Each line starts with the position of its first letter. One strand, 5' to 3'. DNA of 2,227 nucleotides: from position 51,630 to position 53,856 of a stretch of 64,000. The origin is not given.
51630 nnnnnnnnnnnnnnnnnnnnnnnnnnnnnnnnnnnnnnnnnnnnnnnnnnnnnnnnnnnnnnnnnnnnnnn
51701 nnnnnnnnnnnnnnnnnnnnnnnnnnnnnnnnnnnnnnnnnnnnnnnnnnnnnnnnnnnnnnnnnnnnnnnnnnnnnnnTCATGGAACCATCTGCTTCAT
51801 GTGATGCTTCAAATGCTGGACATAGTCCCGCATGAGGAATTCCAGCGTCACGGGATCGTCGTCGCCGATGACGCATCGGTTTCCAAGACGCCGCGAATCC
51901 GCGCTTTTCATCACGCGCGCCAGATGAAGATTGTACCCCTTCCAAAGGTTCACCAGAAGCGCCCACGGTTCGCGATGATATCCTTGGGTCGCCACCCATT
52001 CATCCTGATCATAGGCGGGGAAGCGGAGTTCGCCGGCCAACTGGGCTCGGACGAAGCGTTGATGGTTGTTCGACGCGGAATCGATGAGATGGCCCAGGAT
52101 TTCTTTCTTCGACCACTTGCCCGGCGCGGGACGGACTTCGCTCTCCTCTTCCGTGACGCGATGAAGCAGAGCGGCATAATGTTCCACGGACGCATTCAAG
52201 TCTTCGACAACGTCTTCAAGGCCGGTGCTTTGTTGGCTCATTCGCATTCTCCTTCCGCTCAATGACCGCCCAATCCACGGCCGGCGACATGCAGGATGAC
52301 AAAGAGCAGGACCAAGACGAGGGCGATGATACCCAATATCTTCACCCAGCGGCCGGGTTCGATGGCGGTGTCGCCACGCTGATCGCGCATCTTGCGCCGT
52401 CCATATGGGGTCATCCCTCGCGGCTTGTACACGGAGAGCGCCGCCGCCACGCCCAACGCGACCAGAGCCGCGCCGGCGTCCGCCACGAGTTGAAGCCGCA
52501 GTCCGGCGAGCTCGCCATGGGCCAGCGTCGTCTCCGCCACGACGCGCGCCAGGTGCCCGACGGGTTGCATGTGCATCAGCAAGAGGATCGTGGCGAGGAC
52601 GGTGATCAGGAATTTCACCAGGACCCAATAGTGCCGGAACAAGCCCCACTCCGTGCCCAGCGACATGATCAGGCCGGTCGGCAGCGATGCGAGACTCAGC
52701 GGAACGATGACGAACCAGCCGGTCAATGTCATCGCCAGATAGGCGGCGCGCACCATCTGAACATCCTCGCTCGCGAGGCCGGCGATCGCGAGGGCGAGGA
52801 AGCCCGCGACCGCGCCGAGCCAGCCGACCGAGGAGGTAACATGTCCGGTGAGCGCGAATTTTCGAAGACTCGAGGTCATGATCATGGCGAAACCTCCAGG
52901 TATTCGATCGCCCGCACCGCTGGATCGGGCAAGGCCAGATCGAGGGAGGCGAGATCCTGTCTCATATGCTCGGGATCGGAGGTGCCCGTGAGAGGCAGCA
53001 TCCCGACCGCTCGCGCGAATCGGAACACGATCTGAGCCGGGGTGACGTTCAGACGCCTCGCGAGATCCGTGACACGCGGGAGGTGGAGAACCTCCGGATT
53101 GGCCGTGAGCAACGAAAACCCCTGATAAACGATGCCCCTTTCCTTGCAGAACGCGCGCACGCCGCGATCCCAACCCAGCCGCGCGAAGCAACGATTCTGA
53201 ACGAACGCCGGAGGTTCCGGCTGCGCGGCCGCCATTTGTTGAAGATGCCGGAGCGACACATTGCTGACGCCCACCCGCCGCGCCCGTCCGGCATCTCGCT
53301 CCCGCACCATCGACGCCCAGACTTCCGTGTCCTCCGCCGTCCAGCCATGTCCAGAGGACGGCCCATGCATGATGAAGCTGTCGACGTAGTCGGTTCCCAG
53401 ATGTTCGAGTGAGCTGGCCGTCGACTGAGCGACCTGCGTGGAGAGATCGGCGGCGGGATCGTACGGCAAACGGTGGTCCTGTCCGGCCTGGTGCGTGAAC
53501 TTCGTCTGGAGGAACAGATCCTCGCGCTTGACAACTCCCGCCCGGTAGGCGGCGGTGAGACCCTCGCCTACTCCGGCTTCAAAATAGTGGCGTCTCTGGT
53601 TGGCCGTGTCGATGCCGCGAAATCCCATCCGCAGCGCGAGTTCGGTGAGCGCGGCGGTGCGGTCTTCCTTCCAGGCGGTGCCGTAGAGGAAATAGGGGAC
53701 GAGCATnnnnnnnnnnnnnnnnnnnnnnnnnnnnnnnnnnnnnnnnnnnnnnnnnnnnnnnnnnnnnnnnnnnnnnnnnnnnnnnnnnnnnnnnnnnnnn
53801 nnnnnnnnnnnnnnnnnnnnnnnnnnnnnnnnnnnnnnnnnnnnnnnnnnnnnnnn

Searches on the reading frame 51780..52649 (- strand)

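Call 44: search_protein_families(library=pfam, proteins=[window:51780-52649:-], max_evalue=0.001)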
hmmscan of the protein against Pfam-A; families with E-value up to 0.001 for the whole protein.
window:51780-52649:- (289 aa): 1 family
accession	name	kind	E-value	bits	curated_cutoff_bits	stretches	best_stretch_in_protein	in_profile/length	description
PF12867.12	DinB_2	-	1e-11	45.8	24.8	1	158-287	9-128/128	DinB superfamily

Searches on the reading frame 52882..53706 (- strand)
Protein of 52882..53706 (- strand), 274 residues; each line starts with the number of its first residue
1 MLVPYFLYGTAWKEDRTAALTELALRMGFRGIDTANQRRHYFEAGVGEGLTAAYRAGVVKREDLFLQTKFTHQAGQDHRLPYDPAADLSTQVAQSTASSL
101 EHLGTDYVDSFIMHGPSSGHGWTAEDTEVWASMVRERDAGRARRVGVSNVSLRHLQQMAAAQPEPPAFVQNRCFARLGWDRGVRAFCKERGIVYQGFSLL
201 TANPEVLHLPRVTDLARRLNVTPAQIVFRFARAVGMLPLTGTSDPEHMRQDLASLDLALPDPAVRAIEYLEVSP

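Call 12: search_protein_families(library=pfam, proteins=[window:52882-53706:-], max_evalue=0.01)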
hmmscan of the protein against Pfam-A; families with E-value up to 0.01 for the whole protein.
window:52882-53706:- (274 aa): 1 family
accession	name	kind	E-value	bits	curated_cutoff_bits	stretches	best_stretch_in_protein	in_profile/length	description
PF00248.27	Aldo_ket_red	-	2.3e-25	89.7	24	1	13-268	17-287/291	Aldo/keto reductase family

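Call 16: find_homologous_proteins(query=window:52882-53706:-, max_evalue=1e-20)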
Query window:52882-53706:- (274 aa): 8000 proteins with E <= 1e-20 among 8000 candidates; the best 120 are listed.
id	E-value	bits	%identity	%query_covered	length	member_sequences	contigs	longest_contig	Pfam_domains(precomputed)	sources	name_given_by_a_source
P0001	8.1e-182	620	100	100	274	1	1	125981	PF00248.28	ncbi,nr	ncbi:MAG: aldo/keto reductase [Planctomycetes bacterium]|nr:aldo/keto reductase [Planctomycetota bac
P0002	1.7e-141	488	81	98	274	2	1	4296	PF00248.28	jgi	-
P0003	5.8e-140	483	80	98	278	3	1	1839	PF00248.28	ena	-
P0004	5.8e-140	483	80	98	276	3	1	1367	PF00248.28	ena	-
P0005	1.2e-139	482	80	98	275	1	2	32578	PF00248.28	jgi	jgi:diketogulonate reductase-like aldo/keto reductase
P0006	9.6e-139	479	79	98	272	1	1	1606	PF00248.28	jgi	jgi:diketogulonate reductase-like aldo/keto reductase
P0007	9.9e-139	479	81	97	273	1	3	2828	PF00248.28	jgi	jgi:diketogulonate reductase-like aldo/keto reductase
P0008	1.5e-138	479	80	97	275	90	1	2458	PF00248.28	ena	-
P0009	1.6e-138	478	81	98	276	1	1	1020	PF00248.28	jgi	jgi:diketogulonate reductase-like aldo/keto reductase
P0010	1.7e-138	478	78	97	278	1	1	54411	PF00248.28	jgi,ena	-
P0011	1.9e-138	478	79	97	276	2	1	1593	PF00248.28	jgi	jgi:diketogulonate reductase-like aldo/keto reductase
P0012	2.1e-138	478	80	98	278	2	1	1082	PF00248.28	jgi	jgi:diketogulonate reductase-like aldo/keto reductase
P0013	2.5e-138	478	80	99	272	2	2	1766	PF00248.28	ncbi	-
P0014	3.7e-138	477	79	98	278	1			PF00248.28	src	-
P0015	5.0e-138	477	79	98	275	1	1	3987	PF00248.28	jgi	jgi:diketogulonate reductase-like aldo/keto reductase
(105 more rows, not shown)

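Call 17: find_encoding_contigs(protein=P0001, flank=10000, max_places=5)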
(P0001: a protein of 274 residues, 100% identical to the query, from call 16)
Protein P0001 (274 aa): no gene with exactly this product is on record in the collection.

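Call 34: find_encoding_contigs(protein=P0002, flank=3000, max_places=3)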
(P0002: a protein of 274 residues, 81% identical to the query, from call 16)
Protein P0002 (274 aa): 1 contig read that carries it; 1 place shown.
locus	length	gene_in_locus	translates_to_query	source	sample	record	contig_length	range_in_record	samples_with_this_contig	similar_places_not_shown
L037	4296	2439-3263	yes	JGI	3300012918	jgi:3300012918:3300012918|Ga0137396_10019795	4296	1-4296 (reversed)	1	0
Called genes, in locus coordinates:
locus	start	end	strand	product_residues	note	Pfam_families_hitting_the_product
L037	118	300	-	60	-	-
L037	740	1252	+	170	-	-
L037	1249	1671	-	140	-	-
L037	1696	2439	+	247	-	PF00497:SBP_bac_3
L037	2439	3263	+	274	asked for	PF00248:Aldo_ket_red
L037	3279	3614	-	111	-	-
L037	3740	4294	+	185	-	?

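Call 35: find_encoding_contigs(protein=P0005, flank=3000, max_places=3)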
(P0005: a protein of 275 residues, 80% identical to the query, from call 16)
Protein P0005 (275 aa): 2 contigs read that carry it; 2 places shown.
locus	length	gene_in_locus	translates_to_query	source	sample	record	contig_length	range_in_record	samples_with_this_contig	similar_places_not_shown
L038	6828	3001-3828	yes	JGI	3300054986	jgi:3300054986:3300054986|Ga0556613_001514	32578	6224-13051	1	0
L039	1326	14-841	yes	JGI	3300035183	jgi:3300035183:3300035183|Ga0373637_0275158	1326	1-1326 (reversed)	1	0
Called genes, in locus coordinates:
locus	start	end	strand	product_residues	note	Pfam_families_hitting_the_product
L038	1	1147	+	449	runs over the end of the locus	PF01547:SBP_bac_1, PF13416:SBP_bac_8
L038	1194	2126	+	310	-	PF00528:BPD_transp_1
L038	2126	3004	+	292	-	PF00528:BPD_transp_1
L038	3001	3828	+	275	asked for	PF00248:Aldo_ket_red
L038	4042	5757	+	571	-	PF13667:ThiC-associated, PF01964:ThiC_Rad_SAM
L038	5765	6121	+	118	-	PF13650:Asp_protease_2, PF13975:gag-asp_proteas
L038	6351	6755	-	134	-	PF00072:Response_reg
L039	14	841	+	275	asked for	PF00248:Aldo_ket_red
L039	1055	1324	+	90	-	?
